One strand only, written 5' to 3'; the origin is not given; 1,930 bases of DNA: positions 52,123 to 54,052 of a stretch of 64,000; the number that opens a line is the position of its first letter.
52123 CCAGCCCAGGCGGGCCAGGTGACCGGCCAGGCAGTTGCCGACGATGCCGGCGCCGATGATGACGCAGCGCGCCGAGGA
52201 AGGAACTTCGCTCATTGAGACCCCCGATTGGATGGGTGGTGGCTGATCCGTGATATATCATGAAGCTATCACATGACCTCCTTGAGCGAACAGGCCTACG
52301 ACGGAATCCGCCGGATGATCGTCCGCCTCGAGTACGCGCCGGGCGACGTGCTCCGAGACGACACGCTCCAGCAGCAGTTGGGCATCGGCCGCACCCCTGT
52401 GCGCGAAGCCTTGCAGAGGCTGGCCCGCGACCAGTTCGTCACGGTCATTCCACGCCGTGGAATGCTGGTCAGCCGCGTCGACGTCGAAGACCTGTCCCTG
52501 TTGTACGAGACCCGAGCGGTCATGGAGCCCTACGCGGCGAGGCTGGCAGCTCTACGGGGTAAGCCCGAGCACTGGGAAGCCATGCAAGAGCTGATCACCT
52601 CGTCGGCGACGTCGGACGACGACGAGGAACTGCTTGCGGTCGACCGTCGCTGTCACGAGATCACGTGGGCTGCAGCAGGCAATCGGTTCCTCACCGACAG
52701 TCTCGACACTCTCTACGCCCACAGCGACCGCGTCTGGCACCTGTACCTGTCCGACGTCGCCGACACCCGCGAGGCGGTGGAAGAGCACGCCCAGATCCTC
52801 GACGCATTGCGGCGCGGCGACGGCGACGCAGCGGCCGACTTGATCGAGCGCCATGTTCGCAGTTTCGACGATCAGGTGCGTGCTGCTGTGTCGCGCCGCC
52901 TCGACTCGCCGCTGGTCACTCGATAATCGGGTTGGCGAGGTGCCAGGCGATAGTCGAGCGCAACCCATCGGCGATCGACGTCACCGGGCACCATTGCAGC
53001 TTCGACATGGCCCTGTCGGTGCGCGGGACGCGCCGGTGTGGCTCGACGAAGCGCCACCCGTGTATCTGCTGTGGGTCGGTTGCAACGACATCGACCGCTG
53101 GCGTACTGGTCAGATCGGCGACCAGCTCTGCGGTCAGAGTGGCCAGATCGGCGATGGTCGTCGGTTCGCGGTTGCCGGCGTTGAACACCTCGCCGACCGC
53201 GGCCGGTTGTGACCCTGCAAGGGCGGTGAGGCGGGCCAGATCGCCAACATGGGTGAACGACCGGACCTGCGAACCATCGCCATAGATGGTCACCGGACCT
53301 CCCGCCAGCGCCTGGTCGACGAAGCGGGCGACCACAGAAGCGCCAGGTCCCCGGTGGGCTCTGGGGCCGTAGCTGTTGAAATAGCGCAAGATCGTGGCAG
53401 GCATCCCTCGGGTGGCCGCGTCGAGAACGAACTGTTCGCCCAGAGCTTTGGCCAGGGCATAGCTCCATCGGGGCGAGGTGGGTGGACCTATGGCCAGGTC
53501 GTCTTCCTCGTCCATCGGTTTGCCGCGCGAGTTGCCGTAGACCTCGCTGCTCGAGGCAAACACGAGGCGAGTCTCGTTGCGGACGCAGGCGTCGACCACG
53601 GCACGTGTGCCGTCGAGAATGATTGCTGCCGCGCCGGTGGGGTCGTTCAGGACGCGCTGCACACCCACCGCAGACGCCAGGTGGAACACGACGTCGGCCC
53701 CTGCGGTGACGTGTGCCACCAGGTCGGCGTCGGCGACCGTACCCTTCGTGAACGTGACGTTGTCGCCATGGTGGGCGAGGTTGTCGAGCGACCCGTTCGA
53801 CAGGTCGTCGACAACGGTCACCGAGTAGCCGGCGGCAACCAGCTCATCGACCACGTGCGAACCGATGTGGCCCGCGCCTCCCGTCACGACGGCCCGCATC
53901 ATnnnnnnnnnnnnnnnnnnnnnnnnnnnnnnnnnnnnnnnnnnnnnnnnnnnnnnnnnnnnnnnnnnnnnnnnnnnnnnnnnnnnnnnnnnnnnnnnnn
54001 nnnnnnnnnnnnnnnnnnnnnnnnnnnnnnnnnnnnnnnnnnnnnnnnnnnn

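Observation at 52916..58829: NHLP/Nif11-like small ORF sandwiched between two paralogous GT2 glycosyltransferases, with epimerase, TauD dioxygenase and M3 peptidase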

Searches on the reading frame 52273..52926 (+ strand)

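Call 3: search_protein_families(library=pfam, proteins=[window:52273-52926:+], max_evalue=1)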
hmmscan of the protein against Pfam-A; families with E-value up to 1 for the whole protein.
window:52273-52926:+ (217 aa): 4 families
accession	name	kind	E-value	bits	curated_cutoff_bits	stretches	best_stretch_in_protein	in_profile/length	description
PF07729.17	FCD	-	3.2e-27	95.9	24.3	1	77-196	2-124/125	FCD domain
PF00392.27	GntR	-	1.6e-17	63.3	27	1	4-66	1-64/64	Bacterial regulatory proteins, gntR family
PF02002.24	TFIIE_alpha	-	0.0027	18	22.9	1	27-58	28-59/105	TFIIE alpha subunit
PF01978.25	TrmB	-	0.029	14.7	25.6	1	30-71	26-67/68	Sugar-specific transcriptional regulator TrmB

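Call 4: search_protein_families(library=ncbifam, proteins=[window:52273-52926:+], max_evalue=1)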
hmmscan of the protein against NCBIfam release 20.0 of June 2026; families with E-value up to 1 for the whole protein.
window:52273-52926:+ (217 aa): 18 families
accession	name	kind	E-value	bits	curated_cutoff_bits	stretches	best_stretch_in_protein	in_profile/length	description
TIGR03338.1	phnR_burk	equivalog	2.4e-23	82.8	271.5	1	3-196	11-207/212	phosphonate utilization associated transcriptional regulator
NF008576.0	PRK11534.1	equivalog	6e-18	65.3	218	1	4-195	8-210/225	DNA-binding transcriptional regulator CsiR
NF003011.0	PRK03837.1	subfamily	1.1e-16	61.1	260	2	72-201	102-232/241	transcriptional regulator NanR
NF008504.0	PRK11414.1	equivalog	1.5e-12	47.7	225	1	19-189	27-202/221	GntR family transcriptional regulator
NF007741.0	PRK10421.1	equivalog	3.2e-08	33.3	311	2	78-203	102-234/262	transcriptional regulator LldR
NF007001.0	PRK09464.1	equivalog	2.7e-07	30.5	330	1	4-197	11-227/254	pyruvate dehydrogenase complex transcriptional repressor PdhR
TIGR02812.1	fadR_gamma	equivalog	4.3e-07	29.8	249.2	1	15-58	18-62/235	fatty acid metabolism transcriptional regulator FadR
NF003444.0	PRK04984.1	equivalog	4.9e-07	29.5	189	1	18-58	22-63/239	fatty acid metabolism transcriptional regulator FadR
NF052282.1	PLP_TF_PdxR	equivalog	4.7e-06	25.9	320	1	4-71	2-70/448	MocR-like pyridoxine biosynthesis transcription factor PdxR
NF007292.0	PRK09764.1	equivalog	5.4e-06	25.8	281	1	6-67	8-70/240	GntR family transcriptional regulator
NF007588.0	PRK10225.1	equivalog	0.0003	20.2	442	1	12-72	18-77/257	Uxu operon transcriptional regulator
TIGR02018.2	his_ut_repres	equivalog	0.00063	19.2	220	1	10-71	6-68/226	histidine utilization transcriptional repressor HutC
NF007442.0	PRK09990.1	equivalog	0.00093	18.7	301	1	7-203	14-236/256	transcriptional regulator GlcC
NF052281.1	rhizopine_MocR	equivalog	0.017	13.8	650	1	3-100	18-117/479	rhizopine catabolism transcriptional regulator MocR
TIGR02404.1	trehalos_R_Bsub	equivalog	0.025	14.2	211.95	1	7-66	4-64/233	trehalose operon repressor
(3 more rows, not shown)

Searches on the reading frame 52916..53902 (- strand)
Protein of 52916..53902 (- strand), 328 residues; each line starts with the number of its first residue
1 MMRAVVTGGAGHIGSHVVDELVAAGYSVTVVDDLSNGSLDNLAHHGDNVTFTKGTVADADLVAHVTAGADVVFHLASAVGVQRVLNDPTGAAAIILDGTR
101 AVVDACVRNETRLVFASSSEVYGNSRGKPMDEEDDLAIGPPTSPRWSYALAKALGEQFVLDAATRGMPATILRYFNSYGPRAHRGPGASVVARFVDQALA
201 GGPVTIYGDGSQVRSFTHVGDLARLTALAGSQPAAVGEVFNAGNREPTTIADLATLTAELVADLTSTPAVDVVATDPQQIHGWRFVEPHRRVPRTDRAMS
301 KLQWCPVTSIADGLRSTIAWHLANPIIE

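Call 3: search_protein_families(library=pfam, proteins=[window:52916-53902:-], max_evalue=1)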
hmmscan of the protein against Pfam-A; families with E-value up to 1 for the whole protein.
window:52916-53902:- (328 aa): 17 families
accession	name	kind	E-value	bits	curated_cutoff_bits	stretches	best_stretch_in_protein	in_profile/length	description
PF01370.27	Epimerase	-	1.1e-53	182.6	20.9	1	5-243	2-240/240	NAD dependent epimerase/dehydratase family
PF16363.11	GDP_Man_Dehyd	-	8.8e-44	150.7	27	1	6-316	2-331/332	GDP-mannose 4,6 dehydratase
PF01073.25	3Beta_HSD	-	9.1e-27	94.2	22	1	5-230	1-229/280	3-beta hydroxysteroid dehydrogenase/isomerase family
PF04321.23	RmlD_sub_bind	-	2.4e-16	60.1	27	1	2-260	1-230/287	RmlD substrate binding domain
PF13460.12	NAD_binding_10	-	1.8e-12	48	27.2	1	8-130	1-110/184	NAD(P)H-binding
PF02719.21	Polysacc_synt_2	-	9.4e-11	41.9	20.2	2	5-116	2-125/293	Polysaccharide biosynthesis protein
PF07993.18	NAD_binding_4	-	3.3e-10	40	20.1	1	62-174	82-204/258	Male sterility protein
PF05368.20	NmrA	-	2.1e-06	28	27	1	5-80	6-79/298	NmrA-like family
PF00106.31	adh_short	-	8.7e-05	22.5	26.6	1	4-69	3-71/195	short chain dehydrogenase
PF03435.24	Sacchrp_dh_NADP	-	0.0032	18.2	25.1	1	9-82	5-82/129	Saccharopine dehydrogenase NADP binding domain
PF03446.21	NAD_binding_2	-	0.0064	16.9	21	1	9-99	6-87/161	NAD binding domain of 6-phosphogluconate dehydrogenase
PF02254.24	TrkA_N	-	0.015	16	23.8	1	9-60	5-53/116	TrkA-N domain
PF08659.16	KR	-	0.026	14.9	22.6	1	5-70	4-76/180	KR domain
PF03807.23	F420_oxidored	-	0.027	15.5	21.6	1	9-62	6-63/94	NADP oxidoreductase coenzyme F420-dependent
PF13478.12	XdhC_C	-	0.039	14.9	29.7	1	8-85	4-85/125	XdhC Rossmann domain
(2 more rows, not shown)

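Call 4: search_protein_families(library=ncbifam, proteins=[window:52916-53902:-], max_evalue=1)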
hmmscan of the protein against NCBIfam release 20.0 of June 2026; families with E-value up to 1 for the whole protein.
window:52916-53902:- (328 aa): 92 families (the best 25 are shown)
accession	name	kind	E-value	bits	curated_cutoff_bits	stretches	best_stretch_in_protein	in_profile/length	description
TIGR01181.1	dTDP_gluc_dehyt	equivalog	1.8e-35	122.5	365.1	1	4-324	2-314/321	dTDP-glucose 4,6-dehydratase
NF008872.0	PRK11908.1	equivalog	2e-34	119.2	294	1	2-321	2-335/349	bifunctional UDP-4-keto-pentose/UDP-xylose synthase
TIGR04180.1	EDH_00030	hypoth_equivalog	4.5e-33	114.6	475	1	5-262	2-257/297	NAD-dependent 4,6-dehydratase LegB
TIGR01179.1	galE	equivalog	4.9e-32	111.1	262.3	1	5-258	3-272/332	UDP-glucose 4-epimerase GalE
TIGR02197.1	heptose_epim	equivalog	8.6e-30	104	274.6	1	5-262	2-261/316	ADP-glyceromanno-heptose 6-epimerase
NF007582.0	PRK10217.1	equivalog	3.5e-24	85.6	698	1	1-324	1-334/355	dTDP-glucose 4,6-dehydratase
NF005998.1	PRK08125.1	equivalog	5.9e-22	77.8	777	1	3-319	317-647/649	bifunctional UDP-4-amino-4-deoxy-L-arabinose formyltransferase/UDP-glucuronic acid oxidase ArnA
NF007490.0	PRK10084.1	subfamily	1.7e-20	73.3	649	1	2-324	1-337/361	dTDP-glucose 4,6-dehydratase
NF042422.1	oxyalk_red_OleD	equivalog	3.4e-19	69.4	580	1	2-254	1-243/329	2-alkyl-3-oxoalkanoate reductase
NF011728.1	PRK15181.1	equivalog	2.5e-18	66.2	760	1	3-255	17-276/348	Vi polysaccharide biosynthesis UDP-N-acetylglucosaminuronic acid C-4 epimerase TviC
NF007956.0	PRK10675.1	subfamily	3.2e-18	66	394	1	2-182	1-185/338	UDP-glucose 4-epimerase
TIGR03466.1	HpnA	hypoth_equivalog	2.6e-17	62.7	367.65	1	2-198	1-192/327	hopanoid-associated sugar epimerase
NF043036.1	ErythonDh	equivalog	3.3e-17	62.7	325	1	2-166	1-167/321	D-erythronate dehydrogenase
NF058621.1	DiazavRedAvaA7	equivalog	1.8e-16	60.6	400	1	2-314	1-301/304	3-diazoavenalumate denitrifying reductase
NF042423.1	oxyalk_red_Shew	equivalog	5.6e-16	58.5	580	1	3-253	10-249/331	2-alkyl-3-oxoalkanoate reductase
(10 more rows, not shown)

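Call 68: search_solved_structures(query=window:52916-53902:-, max_evalue=1e-10)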
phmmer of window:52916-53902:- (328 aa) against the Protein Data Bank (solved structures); distinct sequences matched with E-value up to 1e-10: 95 (the best 60 are shown).
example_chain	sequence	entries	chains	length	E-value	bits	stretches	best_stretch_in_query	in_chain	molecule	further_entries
6wjb_A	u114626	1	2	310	2e-43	152.4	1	3-255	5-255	NAD-dependent epimerase/dehydratase family protein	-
6wj9_A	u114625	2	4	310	1.9e-42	149.2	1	3-255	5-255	NAD-dependent epimerase/dehydratase family protein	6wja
4lk3_A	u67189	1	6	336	7.5e-39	137.4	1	3-319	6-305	UDP-glucuronic acid decarboxylase 1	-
4gll_A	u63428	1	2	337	3.7e-38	135.1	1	3-319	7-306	UDP-glucuronic acid decarboxylase 1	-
2b69_A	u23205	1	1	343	4e-38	135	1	3-319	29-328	UDP-glucuronate decarboxylase 1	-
4m55_A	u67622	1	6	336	5.1e-38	134.6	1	3-319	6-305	UDP-glucuronic acid decarboxylase 1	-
4zrm_A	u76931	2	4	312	2.2e-35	126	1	2-320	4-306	UDP-glucose 4-epimerase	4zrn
8shh_A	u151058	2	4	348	6e-35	124.6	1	3-324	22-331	dTDP-glucose 4,6-dehydratase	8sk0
6dnt_A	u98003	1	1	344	8.6e-34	120.8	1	4-250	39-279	NAD-dependent epimerase/dehydratase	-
8vr2_A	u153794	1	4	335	1.9e-32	116.3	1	5-259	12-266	NAD-dependent epimerase/dehydratase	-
6bwl_A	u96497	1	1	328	7.5e-32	114.4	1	2-320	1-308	Pal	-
7ys8_A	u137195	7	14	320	8e-30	107.7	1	2-320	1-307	UDP-glucose 4-epimerase | UDP-glucose 4-epimerase along with EC 5.1.3.2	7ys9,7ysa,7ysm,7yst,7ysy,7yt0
6pmh_A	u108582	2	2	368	1.4e-27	100.3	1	5-324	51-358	UDP-glucose 4-epimerase related protein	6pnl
8rdg_A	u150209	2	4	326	4e-27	98.8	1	2-259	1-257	SDR family NAD(P)-dependent oxidoreductase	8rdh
6kv9_A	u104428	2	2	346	5.5e-27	98.4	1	5-262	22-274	MoeE5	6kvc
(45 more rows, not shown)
